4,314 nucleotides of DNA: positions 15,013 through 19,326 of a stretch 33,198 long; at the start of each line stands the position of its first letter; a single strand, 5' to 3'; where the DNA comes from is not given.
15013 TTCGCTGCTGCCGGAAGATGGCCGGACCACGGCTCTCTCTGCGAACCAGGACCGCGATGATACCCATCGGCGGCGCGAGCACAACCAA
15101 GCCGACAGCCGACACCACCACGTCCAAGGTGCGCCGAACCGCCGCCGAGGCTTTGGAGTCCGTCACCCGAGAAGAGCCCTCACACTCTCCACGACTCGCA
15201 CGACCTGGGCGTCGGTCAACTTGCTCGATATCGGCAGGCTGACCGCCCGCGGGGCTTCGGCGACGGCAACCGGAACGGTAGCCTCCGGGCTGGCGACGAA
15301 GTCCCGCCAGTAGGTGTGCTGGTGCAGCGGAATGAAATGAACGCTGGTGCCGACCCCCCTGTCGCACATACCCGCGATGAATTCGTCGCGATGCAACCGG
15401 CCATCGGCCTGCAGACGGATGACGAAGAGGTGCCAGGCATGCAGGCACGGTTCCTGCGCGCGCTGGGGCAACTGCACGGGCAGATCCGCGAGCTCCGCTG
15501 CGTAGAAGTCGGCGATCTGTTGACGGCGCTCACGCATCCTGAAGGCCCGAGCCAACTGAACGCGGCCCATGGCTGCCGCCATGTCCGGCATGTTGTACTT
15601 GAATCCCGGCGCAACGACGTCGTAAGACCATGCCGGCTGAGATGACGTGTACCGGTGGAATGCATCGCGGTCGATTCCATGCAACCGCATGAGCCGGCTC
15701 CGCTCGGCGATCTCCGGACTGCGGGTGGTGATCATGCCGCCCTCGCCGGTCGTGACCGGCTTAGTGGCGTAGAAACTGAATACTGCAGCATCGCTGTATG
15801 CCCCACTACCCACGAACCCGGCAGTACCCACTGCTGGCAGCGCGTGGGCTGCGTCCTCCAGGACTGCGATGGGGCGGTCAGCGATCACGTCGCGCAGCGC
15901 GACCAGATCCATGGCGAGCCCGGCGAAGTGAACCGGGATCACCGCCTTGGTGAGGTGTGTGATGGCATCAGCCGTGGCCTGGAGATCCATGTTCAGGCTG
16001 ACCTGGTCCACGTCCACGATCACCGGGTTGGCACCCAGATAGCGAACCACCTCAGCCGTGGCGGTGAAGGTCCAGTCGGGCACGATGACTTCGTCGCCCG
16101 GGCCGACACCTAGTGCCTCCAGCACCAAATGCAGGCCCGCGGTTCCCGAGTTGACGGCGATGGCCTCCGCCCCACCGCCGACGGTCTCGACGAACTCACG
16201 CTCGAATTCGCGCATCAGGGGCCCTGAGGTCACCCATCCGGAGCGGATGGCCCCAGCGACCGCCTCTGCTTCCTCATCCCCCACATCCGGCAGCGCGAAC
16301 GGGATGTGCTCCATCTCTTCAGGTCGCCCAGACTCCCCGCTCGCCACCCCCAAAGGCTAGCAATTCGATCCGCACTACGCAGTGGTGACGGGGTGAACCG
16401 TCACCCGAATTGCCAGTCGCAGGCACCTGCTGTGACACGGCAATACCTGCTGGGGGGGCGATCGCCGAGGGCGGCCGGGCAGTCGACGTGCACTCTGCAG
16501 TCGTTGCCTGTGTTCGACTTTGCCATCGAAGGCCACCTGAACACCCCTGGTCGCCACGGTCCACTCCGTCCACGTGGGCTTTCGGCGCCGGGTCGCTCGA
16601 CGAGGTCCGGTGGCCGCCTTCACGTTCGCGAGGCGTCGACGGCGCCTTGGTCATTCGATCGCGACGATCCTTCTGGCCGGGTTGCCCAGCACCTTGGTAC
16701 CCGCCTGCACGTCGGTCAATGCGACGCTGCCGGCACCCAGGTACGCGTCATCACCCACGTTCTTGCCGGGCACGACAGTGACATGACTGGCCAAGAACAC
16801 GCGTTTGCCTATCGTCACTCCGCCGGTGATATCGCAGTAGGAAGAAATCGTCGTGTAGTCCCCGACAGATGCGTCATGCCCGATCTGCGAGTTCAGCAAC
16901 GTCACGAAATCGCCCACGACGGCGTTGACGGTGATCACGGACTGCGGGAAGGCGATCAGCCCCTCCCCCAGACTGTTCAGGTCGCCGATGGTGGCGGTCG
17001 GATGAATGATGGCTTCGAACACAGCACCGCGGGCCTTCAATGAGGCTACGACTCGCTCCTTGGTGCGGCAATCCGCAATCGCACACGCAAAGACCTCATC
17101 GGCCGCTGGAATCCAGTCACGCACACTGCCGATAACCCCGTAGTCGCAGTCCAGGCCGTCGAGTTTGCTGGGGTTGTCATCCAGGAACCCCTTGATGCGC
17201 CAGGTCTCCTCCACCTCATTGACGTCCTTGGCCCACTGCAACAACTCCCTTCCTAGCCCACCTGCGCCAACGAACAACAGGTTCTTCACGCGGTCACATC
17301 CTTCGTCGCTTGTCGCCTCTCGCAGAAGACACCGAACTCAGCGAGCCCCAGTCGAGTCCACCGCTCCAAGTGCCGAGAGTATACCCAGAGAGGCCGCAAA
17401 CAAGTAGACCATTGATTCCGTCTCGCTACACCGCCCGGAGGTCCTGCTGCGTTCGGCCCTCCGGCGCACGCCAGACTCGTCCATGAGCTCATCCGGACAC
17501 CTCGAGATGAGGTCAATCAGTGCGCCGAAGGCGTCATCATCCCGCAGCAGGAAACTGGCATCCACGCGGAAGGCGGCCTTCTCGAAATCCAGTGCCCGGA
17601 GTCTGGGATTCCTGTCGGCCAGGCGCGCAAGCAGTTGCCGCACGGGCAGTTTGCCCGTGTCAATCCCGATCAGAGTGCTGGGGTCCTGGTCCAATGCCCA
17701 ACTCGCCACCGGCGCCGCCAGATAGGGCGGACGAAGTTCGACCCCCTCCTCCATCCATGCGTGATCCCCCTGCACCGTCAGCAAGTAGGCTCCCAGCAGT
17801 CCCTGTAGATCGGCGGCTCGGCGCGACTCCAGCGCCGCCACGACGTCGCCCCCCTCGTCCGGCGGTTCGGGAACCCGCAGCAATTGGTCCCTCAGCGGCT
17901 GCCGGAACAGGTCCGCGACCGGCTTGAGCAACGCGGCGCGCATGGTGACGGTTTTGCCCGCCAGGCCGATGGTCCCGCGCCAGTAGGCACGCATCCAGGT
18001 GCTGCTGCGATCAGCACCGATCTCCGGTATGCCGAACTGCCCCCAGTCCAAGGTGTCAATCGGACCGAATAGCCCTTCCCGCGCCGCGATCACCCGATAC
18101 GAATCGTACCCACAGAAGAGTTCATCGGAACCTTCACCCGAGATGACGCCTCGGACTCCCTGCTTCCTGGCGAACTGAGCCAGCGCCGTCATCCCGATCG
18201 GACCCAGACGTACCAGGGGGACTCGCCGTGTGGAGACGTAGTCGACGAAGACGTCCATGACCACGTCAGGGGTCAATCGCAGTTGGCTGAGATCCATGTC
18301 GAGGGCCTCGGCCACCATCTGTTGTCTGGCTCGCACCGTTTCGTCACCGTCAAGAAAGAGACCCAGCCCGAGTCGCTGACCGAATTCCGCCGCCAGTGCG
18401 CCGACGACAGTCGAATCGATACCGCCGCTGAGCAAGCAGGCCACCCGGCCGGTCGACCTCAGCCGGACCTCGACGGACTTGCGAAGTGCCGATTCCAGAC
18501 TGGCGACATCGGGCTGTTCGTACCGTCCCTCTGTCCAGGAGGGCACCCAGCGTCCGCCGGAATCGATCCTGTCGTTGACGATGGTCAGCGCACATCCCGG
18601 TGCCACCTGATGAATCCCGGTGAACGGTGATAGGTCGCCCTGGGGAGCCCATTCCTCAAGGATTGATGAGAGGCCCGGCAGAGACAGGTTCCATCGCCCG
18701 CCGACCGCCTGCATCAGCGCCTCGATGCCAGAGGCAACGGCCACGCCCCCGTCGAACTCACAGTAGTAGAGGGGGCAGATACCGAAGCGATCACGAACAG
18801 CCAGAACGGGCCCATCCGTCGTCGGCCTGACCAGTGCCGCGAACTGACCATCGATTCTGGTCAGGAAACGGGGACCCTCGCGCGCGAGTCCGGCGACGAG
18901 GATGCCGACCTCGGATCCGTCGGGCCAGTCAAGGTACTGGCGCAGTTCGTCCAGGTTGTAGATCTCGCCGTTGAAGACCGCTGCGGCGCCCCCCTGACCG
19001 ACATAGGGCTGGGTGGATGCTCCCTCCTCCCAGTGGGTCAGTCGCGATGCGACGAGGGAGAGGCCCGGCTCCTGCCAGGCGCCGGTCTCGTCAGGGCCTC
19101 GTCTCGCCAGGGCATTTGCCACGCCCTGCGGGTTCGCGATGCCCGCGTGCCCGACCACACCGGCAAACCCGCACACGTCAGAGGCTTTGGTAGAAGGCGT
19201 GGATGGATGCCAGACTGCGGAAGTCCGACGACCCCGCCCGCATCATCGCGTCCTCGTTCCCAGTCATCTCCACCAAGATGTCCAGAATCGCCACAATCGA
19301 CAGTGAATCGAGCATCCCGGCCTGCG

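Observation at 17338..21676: Uncharacterised four-gene cassette: short ANL ligase + NadE-like PP-loop enzyme + DltC-like carrier + AsnB amidotransferase at the head of the glycan operon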

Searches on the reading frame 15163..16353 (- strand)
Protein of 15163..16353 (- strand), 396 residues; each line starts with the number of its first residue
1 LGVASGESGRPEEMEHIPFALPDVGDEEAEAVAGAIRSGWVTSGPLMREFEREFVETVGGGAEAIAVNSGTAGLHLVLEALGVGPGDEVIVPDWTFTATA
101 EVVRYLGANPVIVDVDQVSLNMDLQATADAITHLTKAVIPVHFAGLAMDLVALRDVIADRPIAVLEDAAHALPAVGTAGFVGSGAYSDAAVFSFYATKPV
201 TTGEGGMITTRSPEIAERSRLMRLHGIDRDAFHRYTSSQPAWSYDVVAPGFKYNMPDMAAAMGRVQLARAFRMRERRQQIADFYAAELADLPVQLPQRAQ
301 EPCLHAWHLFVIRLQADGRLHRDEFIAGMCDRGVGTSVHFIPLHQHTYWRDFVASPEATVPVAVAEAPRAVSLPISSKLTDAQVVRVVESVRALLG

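Call 7: search_protein_families(library=pfam, proteins=[window:15163-16353:-], max_evalue=0.001)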
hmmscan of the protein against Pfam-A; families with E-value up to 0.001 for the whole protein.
window:15163-16353:- (396 aa): 3 families
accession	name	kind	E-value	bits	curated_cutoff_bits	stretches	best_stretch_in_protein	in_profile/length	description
PF01041.23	DegT_DnrJ_EryC1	-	4.2e-112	375.4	19.8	1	24-392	3-360/360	DegT/DnrJ/EryC1/StrS aminotransferase family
PF00155.27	Aminotran_1_2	-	1.5e-07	31.4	19.7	1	48-176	45-194/361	Aminotransferase class I and II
PF01053.26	Cys_Met_Meta_PP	-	0.00012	21.2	27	1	50-138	57-141/381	Cys/Met metabolism PLP-dependent enzyme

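Call 33: search_protein_families(library=ncbifam, proteins=[window:15163-16353:-], max_evalue=0.01)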
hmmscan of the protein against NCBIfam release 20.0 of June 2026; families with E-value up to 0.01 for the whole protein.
window:15163-16353:- (396 aa): 24 families
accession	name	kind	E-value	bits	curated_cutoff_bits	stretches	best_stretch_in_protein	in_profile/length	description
NF008658.2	PRK11658.1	equivalog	1.1e-101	340.3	631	1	15-395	3-377/379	UDP-4-amino-4-deoxy-L-arabinose aminotransferase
TIGR03588.1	PseC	equivalog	6.7e-99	331.4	423.5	1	17-394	2-379/380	UDP-4-amino-4,6-dideoxy-N-acetyl-beta-L-altrosamine transaminase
NF008687.0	PRK11706.1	equivalog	3.7e-61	206.9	375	1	17-393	2-372/375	dTDP-4-amino-4,6-dideoxygalactose transaminase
TIGR04181.1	NHT_00031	hypoth_equivalog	2.6e-58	197.6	420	1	17-376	1-359/359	LegC family aminotransferase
TIGR02379.1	ECA_wecE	subfamily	1.1e-50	172.5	434.85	1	17-392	2-372/376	dTDP-4-amino-4,6-dideoxy-D-glucose transaminase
TIGR04427.1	PLP_DesI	equivalog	3.2e-49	168.1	650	1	31-392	37-380/390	dTDP-4-dehydro-6-deoxyglucose aminotransferase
NF011936.0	PRK15407.1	equivalog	8e-32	110.5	423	1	16-340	36-380/440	lipopolysaccharide biosynthesis protein RfbH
NF041364.1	GntC_guanitoxin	equivalog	2.6e-08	33.2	415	1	62-139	60-139/356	guanitoxin biosynthesis PLP-dependent (S)-gamma-hydroxy-L-arginine cyclodehydratase GntC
NF005817.0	PRK07683.1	equivalog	3e-07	29.5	575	1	64-168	92-201/387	aminotransferase A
NF009079.0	PRK12414.1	subfamily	6.1e-07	28.8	481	1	58-139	87-167/384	methionine aminotransferase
NF002878.0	PRK03321.1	subfamily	1.9e-06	26.9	374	1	49-139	61-150/352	histidinol-phosphate transaminase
NF004975.0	PRK06348.1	equivalog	6.1e-06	25.5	549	1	63-139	91-167/384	pyridoxal phosphate-dependent aminotransferase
NF004770.0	PRK06108.1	subfamily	1.4e-05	24.1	422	1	63-139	97-175/396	pyridoxal phosphate-dependent aminotransferase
NF006569.0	PRK09082.1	subfamily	2.8e-05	23.4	420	1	64-168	93-203/386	methionine aminotransferase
NF006488.0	PRK08912.1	equivalog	9.4e-05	21.5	498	1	67-139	92-164/387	aminotransferase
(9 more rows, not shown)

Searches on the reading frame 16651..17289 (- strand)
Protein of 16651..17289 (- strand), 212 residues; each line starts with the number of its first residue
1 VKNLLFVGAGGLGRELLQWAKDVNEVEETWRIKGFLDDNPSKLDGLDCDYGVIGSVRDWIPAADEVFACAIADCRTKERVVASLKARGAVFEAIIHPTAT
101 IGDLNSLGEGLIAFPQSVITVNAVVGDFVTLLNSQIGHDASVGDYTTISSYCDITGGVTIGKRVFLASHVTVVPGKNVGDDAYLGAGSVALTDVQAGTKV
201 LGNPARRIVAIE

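Call 7: search_protein_families(library=pfam, proteins=[window:16651-17289:-], max_evalue=0.001)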
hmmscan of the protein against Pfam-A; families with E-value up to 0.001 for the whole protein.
window:16651-17289:- (212 aa): 3 families
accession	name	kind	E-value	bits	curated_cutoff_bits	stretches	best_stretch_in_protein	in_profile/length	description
PF00132.30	Hexapep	-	5.7e-12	45.2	27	0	122-152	1-32/36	Bacterial transferase hexapeptide (six repeats)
PF17836.7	PglD_N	-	1.3e-08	35.7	23.4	1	3-83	1-77/78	PglD N-terminal domain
PF25084.1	LbH_EIF2B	-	6.7e-05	23.3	54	1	93-181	16-102/105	EIF2B subunit epsilon LbH domain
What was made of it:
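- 16651..17289 (-): PglD/NeuD-type left-handed beta-helix N-acyltransferase, 48 bp downstream of AsnB. Candidate transferase for the carrier-borne acyl group; alternatively the ordinary acetyl-CoA-dependent bacillosamine acetyltransferase. PF17836 + PF00132 (call 7).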

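Call 33: search_protein_families(library=ncbifam, proteins=[window:16651-17289:-], max_evalue=0.01)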
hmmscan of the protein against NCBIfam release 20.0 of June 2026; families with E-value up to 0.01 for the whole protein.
window:16651-17289:- (212 aa): 43 families (the best 25 are shown)
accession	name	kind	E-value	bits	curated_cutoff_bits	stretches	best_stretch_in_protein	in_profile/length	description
TIGR03570.1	NeuD_NnaD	subfamily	2e-47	161.4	160.8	1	4-206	2-202/202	NeuD/PglB/VioB family sugar acetyltransferase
NF002060.0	PRK00892.1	subfamily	1.6e-13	50.5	207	1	135-207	241-314/345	UDP-3-O-(3-hydroxymyristoyl)glucosamine N-acyltransferase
TIGR01853.1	lipid_A_lpxD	equivalog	2.8e-13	49.5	242.5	1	135-207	232-304/325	UDP-3-O-(3-hydroxymyristoyl)glucosamine N-acyltransferase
NF003657.0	PRK05289.1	equivalog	7.2e-10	38.4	226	1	100-206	83-191/264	acyl-ACP--UDP-N-acetylglucosamine O-acyltransferase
NF058585.1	HptprglPActTf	PfamEq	1.7e-09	37.4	300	1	135-209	79-158/172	heptaprenylglyceryl phosphate O-acetyltransferase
NF007797.0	PRK10502.1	subfamily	2.1e-09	37.3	192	1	101-208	75-176/183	WcaF family extracellular polysaccharide biosynthesis acetyltransferase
NF007076.0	PRK09527.1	equivalog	5.9e-08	32.4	347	1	157-211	131-185/203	galactoside O-acetyltransferase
TIGR01852.1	lipid_A_lpxA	equivalog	6.4e-08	32.2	231.05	1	101-205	79-185/254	acyl-ACP--UDP-N-acetylglucosamine O-acyltransferase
TIGR03532.1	DapD_Ac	equivalog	7.1e-08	32.3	231.75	1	91-211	85-214/231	2,3,4,5-tetrahydropyridine-2,6-dicarboxylate N-acetyltransferase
NF000311.1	Vat_ABCDEFH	equivalog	9.5e-08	31.8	300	1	154-208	107-161/201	Vat family streptogramin A O-acetyltransferase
NF033468.1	stregram_VatI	exception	2.1e-07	30.9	415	1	150-208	105-163/208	streptogramin A O-acetyltransferase Vat(I)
TIGR01173.1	glmU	equivalog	2.4e-07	29.9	366.85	1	70-207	294-441/452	bifunctional UDP-N-acetylglucosamine diphosphorylase/glucosamine-1-phosphate N-acetyltransferase GlmU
NF007240.0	PRK09677.1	equivalog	3e-07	30.1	243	1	157-208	130-181/192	putative lipopolysaccharide biosynthesis O-acetyl transferase WbbJ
NF000020.1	stregram_VatE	exception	3.2e-07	30.2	450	1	143-208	101-166/214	streptogramin A O-acetyltransferase Vat(E)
NF007499.0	PRK10092.1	equivalog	4.1e-07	30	314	1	149-208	121-180/183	maltose O-acetyltransferase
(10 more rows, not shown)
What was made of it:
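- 16651..17289 (-): TIGR03570 161.4 bits (cutoff 160.8) (call 33).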

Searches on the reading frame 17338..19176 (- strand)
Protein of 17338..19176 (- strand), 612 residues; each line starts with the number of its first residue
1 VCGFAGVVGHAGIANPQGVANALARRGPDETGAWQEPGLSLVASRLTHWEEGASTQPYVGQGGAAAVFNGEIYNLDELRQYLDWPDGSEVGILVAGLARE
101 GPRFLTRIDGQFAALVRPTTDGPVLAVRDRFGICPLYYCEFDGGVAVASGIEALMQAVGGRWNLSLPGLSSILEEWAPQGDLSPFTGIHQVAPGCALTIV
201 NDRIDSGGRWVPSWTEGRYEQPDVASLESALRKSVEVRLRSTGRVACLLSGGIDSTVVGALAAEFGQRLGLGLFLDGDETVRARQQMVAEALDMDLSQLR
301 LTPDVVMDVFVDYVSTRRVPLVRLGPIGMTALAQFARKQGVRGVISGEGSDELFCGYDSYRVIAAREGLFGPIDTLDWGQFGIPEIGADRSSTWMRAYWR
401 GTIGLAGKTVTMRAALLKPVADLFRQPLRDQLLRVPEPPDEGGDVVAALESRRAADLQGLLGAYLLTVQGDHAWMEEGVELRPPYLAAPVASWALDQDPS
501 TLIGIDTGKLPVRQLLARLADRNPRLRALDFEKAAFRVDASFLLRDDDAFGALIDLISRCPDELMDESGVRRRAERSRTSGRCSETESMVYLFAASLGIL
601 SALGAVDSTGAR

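Call 3: search_protein_families(library=pfam, proteins=[window:17338-19176:-], max_evalue=0.01)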
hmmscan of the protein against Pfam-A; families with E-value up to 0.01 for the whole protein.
window:17338-19176:- (612 aa): 5 families
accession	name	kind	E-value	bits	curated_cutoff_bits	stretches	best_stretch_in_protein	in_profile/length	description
PF00733.27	Asn_synthase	-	1.3e-35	124.2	21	1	227-520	2-276/354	Asparagine synthase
PF13537.11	GATase_7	-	1e-18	68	25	1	45-155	3-122/123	Glutamine amidotransferase domain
PF13522.11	GATase_6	-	4.5e-13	49.8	27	1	28-149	1-129/130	Glutamine amidotransferase domain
PF02540.23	NAD_synthase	-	0.0034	17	21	1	230-303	8-83/242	NAD synthase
PF02568.20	ThiI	-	0.0066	16.5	20.5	0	242-348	3-116/197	Thiamine biosynthesis protein (ThiI)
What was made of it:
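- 17338..19176 (-): 612-aa class II (Ntn, Cys2) glutamine amidotransferase of the AsnB type, 1 nt after the carrier gene. Proposed Gln-dependent amidation of a free carboxylate. PF00733 1e-35 and PF13537 1e-18 (call 3).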

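Call 4: search_protein_families(library=ncbifam, proteins=[window:17338-19176:-], max_evalue=0.01)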
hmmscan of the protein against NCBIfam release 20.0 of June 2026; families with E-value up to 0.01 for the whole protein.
window:17338-19176:- (612 aa): 8 families
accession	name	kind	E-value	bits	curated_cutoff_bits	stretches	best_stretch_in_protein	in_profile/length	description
TIGR01536.1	asn_synth_AEB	equivalog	3.5e-63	214.4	267.1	1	2-518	1-503/517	asparagine synthase (glutamine-hydrolyzing)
TIGR03104.1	trio_amidotrans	equivalog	4.3e-36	124.3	570.1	1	1-364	1-387/589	N-acetylglutaminylglutamine amidotransferase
NF006949.0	PRK09431.1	equivalog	5.9e-36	124.1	499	2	1-157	1-168/554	asparagine synthase B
TIGR03108.1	eps_aminotran_1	hypoth_equivalog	6.1e-31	107.8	816.9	1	1-367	1-384/628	XrtA/PEP-CTERM system amidotransferase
NF033535.1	lass_lactam_cya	exception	1.9e-18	66.4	525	1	20-265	24-279/668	lasso peptide isopeptide bond-forming cyclase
NF033561.1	macrolact_Ik_Al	subfamily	5e-18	65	300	1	114-268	84-237/561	albusnodin/ikarugamycin family macrolactam cyclase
NF002048.0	PRK00876.1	subfamily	4.4e-05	22.4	313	1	224-302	20-101/330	NAD(+) synthase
NF010587.0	PRK13980.1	equivalog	0.0038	16.5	255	1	228-303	15-96/267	NAD+ synthase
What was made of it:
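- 17338..19176 (-): TIGR01536 214 bits (cutoff 267) and TIGR03108 107.8 bits (cutoff 816.9), so it belongs to neither equivalog (call 4).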

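Call 12: search_solved_structures(query=window:17338-19176:-, max_evalue=0.001)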
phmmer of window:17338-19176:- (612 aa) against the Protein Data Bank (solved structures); distinct sequences matched with E-value up to 0.001: 6.
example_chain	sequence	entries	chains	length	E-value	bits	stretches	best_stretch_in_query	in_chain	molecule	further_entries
1ct9_A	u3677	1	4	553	2.4e-18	69.2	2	22-156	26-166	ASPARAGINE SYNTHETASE B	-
9b6c_A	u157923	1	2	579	4.1e-12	48.6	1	67-360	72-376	Asparagine synthetase [glutamine-hydrolyzing]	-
6gq3_A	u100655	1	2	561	6.7e-12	47.9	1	67-360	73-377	Asparagine synthetase [glutamine-hydrolyzing]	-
8sue_A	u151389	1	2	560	7e-12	47.9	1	67-361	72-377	Asparagine synthetase [glutamine-hydrolyzing]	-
7ylz_A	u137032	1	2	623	1.5e-11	46.8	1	1-264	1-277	hydroxyamidotransferase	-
1jgt_A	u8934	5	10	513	3.2e-09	39.1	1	63-265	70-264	BETA-LACTAM SYNTHETASE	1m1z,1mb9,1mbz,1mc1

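Call 68: search_solved_structures(query=window:17338-19176:-, max_evalue=1e-15, show_alignments=1)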
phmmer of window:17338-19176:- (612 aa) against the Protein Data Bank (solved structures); distinct sequences matched with E-value up to 1e-15: 1.
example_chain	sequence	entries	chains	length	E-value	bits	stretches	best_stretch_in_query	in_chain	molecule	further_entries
1ct9_A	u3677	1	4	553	2.4e-18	69.2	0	22-156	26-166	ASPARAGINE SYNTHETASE B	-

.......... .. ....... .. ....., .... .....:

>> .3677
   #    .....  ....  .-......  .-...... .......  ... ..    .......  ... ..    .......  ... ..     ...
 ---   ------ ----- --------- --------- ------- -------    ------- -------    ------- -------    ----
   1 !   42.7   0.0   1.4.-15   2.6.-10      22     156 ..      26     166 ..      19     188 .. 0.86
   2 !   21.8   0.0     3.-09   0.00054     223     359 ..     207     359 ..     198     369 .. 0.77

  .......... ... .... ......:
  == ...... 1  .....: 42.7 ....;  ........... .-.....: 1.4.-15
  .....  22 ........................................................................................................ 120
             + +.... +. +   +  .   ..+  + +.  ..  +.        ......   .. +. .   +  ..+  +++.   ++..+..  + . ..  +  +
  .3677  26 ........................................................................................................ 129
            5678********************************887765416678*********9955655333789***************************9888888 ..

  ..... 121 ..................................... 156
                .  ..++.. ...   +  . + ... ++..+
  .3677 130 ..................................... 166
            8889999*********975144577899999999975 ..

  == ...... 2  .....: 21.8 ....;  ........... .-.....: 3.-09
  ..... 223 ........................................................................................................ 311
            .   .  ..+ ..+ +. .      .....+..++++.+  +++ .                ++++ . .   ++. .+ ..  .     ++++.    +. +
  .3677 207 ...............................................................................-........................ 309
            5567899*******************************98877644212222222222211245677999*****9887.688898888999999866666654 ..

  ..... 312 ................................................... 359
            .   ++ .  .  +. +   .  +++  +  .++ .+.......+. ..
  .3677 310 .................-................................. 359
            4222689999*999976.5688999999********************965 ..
